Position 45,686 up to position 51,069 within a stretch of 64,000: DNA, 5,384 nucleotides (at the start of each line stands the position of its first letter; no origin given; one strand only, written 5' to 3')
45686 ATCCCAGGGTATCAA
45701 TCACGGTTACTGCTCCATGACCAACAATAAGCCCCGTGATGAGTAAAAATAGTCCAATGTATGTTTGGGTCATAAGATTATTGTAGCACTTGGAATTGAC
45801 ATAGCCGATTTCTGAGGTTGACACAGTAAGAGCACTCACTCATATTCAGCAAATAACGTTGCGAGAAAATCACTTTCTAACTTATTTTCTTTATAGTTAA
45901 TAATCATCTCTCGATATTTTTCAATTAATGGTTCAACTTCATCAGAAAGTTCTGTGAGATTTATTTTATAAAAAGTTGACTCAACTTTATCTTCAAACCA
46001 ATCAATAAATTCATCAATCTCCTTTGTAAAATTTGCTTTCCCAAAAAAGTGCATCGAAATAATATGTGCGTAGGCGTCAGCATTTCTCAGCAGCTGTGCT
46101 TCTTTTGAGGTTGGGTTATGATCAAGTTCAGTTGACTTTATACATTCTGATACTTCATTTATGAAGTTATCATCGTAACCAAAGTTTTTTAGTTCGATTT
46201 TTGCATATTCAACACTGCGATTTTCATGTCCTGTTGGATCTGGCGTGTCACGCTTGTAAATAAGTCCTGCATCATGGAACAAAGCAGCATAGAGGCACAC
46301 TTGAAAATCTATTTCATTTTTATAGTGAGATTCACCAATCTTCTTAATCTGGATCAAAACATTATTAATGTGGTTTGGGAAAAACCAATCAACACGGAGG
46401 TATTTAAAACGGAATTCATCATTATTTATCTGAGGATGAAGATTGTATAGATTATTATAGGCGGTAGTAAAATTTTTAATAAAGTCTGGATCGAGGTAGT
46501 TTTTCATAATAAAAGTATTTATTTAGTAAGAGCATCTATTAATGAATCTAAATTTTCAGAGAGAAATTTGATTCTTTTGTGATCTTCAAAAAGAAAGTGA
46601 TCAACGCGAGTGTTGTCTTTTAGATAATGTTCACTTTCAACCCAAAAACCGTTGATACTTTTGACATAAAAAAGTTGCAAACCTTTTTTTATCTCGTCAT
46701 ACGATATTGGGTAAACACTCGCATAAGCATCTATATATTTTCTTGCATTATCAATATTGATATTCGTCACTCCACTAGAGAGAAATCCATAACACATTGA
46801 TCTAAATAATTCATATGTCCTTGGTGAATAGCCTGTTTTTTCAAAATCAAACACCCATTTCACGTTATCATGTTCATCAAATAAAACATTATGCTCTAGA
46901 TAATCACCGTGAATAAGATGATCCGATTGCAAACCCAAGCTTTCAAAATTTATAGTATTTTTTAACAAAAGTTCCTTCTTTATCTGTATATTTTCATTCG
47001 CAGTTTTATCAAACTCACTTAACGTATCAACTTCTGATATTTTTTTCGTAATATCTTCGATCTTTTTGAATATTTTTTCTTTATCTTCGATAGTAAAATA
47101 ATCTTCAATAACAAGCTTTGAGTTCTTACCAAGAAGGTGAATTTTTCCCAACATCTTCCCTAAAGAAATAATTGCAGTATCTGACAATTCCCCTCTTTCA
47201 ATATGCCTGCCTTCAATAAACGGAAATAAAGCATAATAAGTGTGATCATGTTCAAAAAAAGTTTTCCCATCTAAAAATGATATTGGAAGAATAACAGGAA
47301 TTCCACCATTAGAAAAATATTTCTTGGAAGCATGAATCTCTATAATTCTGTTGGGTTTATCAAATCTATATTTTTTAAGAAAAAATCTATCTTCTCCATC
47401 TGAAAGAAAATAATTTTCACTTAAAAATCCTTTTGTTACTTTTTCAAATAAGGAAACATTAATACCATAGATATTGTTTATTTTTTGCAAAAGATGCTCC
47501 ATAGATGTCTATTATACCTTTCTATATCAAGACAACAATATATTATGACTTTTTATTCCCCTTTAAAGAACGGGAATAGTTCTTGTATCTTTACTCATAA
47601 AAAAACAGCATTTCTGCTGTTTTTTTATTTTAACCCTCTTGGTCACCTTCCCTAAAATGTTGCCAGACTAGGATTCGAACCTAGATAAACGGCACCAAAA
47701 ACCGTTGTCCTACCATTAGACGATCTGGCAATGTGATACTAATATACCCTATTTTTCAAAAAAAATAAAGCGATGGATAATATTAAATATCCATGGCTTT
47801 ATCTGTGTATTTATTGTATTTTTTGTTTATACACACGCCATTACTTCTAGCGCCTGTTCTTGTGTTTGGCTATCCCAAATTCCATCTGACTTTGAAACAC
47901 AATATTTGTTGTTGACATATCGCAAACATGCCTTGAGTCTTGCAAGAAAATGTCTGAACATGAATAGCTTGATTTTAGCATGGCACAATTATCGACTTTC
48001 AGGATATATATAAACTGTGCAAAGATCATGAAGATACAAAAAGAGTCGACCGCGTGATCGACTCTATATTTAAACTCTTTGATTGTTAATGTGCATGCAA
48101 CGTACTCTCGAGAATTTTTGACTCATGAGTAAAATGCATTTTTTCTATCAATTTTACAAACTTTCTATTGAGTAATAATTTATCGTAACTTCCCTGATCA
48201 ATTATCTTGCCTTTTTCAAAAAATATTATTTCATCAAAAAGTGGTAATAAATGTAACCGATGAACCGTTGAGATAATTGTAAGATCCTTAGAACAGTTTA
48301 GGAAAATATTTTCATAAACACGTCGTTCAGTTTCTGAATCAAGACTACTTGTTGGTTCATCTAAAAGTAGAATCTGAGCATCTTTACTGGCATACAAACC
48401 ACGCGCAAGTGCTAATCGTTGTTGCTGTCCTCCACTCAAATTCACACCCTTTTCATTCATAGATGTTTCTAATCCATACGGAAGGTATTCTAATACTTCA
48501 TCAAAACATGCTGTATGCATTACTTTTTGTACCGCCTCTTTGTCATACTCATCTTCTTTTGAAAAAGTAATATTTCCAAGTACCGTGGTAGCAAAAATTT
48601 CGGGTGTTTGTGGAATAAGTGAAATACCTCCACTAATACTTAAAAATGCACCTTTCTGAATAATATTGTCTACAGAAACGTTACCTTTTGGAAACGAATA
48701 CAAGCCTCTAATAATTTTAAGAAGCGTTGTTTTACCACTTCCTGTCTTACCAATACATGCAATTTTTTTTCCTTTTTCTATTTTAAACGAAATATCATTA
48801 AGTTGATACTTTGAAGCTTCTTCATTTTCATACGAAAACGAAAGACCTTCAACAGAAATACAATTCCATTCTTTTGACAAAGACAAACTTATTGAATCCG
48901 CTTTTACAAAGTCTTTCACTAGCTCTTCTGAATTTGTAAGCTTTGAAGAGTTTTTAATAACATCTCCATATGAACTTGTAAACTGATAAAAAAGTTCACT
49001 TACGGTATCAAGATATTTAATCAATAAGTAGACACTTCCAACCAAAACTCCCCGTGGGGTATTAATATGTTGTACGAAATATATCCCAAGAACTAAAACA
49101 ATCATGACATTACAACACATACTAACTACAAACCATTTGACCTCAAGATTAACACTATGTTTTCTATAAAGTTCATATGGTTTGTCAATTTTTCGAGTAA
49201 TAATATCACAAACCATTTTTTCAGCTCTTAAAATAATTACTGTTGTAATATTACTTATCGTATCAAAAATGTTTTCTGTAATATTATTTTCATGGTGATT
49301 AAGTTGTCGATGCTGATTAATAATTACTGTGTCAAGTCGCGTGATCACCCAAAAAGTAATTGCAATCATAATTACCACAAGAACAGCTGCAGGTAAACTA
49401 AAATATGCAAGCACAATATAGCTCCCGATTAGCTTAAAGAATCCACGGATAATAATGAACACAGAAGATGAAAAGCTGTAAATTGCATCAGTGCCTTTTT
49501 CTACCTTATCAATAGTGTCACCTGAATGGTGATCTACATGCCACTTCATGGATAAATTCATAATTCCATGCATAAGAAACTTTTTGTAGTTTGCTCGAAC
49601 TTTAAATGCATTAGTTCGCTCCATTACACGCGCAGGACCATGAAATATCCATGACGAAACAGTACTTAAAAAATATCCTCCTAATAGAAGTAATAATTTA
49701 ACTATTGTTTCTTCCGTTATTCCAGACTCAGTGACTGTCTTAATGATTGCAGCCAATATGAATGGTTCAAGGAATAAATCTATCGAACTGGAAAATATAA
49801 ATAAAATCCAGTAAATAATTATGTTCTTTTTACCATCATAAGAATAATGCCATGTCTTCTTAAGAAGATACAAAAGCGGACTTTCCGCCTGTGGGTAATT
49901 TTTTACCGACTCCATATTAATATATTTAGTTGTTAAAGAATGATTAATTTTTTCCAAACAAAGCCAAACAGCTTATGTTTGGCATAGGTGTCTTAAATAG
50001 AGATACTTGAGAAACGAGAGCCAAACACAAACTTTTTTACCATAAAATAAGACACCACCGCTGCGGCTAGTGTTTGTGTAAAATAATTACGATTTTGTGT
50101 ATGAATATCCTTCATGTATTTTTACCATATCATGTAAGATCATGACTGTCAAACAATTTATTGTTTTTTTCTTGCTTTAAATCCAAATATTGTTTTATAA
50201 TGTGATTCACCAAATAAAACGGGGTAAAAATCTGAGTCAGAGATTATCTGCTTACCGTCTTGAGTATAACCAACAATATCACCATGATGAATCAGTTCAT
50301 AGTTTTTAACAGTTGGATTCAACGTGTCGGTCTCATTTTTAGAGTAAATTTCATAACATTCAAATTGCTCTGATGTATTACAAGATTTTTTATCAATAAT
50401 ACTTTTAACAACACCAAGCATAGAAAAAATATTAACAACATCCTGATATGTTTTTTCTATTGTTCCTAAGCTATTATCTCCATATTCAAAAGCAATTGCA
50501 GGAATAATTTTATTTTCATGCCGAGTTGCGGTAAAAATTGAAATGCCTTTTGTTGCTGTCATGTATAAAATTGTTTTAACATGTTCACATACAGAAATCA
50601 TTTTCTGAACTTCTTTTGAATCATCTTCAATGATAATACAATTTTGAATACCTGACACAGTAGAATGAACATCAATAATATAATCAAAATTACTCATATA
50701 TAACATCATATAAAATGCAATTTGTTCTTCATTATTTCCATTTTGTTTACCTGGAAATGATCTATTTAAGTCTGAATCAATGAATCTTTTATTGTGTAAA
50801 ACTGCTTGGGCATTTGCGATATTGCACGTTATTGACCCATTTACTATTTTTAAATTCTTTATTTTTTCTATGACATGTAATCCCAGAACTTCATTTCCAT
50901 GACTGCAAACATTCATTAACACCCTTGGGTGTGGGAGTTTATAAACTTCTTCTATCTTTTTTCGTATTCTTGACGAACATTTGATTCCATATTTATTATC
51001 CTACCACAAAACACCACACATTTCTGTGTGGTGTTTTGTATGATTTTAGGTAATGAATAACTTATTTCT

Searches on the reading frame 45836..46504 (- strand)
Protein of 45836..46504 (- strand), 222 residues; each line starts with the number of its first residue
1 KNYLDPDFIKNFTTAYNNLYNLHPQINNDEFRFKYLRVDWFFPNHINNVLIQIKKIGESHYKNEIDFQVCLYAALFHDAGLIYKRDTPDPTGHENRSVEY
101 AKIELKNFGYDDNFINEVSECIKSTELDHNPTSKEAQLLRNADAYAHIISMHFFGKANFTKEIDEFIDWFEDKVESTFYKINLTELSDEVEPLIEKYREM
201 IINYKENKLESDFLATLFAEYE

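Call 76: search_protein_families(library=pfam, proteins=[window:45836-46504:-], max_evalue=0.01)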
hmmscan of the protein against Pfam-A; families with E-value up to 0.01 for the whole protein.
window:45836-46504:- (222 aa): 2 families
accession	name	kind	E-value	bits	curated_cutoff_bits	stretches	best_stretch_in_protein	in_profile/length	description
PF01966.28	HD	-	3.3e-08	34.3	22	1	45-146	4-114/116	HD domain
PF12917.13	YfbR-like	-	0.00037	20.7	25.9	1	55-144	42-134/182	5'-deoxynucleotidase YfbR-like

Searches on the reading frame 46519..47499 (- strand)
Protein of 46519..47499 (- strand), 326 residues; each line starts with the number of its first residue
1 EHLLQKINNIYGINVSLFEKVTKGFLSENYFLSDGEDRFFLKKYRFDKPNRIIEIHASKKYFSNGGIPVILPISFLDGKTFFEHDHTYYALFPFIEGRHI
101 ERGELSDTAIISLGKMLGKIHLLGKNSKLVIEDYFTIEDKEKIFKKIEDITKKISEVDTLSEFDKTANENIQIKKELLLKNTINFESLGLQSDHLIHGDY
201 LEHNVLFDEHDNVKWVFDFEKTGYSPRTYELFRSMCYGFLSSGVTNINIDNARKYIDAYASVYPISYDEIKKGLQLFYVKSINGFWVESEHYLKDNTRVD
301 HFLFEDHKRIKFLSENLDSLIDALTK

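Call 9: search_protein_families(library=pfam, proteins=[window:46519-47499:-], max_evalue=0.001)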
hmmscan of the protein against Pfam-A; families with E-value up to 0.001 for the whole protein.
window:46519-47499:- (326 aa): 2 families
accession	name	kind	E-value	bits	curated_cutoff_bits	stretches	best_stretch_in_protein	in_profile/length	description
PF01636.29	APH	-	2.3e-20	73.8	23.2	1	20-259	4-233/239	Phosphotransferase enzyme family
PF01633.27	Choline_kinase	-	4.6e-06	26.6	29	1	94-232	72-201/300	Choline/ethanolamine kinase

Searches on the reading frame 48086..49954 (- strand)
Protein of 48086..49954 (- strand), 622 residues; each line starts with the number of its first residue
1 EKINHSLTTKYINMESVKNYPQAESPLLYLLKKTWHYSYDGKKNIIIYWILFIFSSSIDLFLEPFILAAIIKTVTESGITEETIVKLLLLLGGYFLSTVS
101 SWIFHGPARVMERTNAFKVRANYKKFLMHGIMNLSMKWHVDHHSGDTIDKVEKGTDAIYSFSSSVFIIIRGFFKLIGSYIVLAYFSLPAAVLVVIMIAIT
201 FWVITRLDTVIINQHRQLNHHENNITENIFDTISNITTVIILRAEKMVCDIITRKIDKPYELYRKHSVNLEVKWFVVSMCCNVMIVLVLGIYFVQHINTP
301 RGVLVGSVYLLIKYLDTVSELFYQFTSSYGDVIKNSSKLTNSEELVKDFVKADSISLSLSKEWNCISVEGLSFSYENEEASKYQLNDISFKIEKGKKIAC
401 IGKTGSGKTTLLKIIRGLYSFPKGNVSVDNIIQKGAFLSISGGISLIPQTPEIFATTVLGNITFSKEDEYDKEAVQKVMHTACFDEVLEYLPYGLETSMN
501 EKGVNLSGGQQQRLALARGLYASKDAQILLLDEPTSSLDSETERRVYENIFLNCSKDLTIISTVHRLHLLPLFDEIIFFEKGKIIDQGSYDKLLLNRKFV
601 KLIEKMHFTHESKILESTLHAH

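Call 9: search_protein_families(library=pfam, proteins=[window:48086-49954:-], max_evalue=0.001)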
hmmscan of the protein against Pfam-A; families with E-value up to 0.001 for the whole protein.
window:48086-49954:- (622 aa): 4 families
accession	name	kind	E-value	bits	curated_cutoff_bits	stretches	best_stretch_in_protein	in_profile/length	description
PF00005.33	ABC_tran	-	4.9e-25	89.2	25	1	385-536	1-137/137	ABC transporter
PF00664.28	ABC_membrane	-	1.6e-17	64.6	28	1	47-309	2-266/274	ABC transporter transmembrane region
PF13304.12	AAA_21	-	2.5e-07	31.5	27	0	505-563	237-296/304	AAA domain, putative AbiEii toxin, Type IV TA system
PF02463.25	SMC_N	-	0.00081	19.3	40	0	487-566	135-198/220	RecF/RecN/SMC N terminal domain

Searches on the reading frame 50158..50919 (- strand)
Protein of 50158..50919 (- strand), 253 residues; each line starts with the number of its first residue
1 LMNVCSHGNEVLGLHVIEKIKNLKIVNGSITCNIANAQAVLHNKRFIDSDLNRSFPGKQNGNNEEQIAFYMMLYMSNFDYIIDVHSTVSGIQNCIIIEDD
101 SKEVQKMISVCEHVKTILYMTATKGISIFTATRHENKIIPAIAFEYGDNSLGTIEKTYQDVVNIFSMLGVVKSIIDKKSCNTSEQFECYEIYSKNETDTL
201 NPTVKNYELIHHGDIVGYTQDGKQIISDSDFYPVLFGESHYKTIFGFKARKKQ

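Call 77: search_protein_families(library=pfam, proteins=[window:50158-50919:-], max_evalue=0.01)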
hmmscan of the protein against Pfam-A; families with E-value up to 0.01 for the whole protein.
window:50158-50919:- (253 aa): 1 family
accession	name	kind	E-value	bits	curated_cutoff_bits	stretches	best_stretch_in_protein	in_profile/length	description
PF24827.1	AstE_AspA_cat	-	1.5e-17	64.2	25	1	6-149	11-170/192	Succinylglutamate desuccinylase/Aspartoacylase catalytic domain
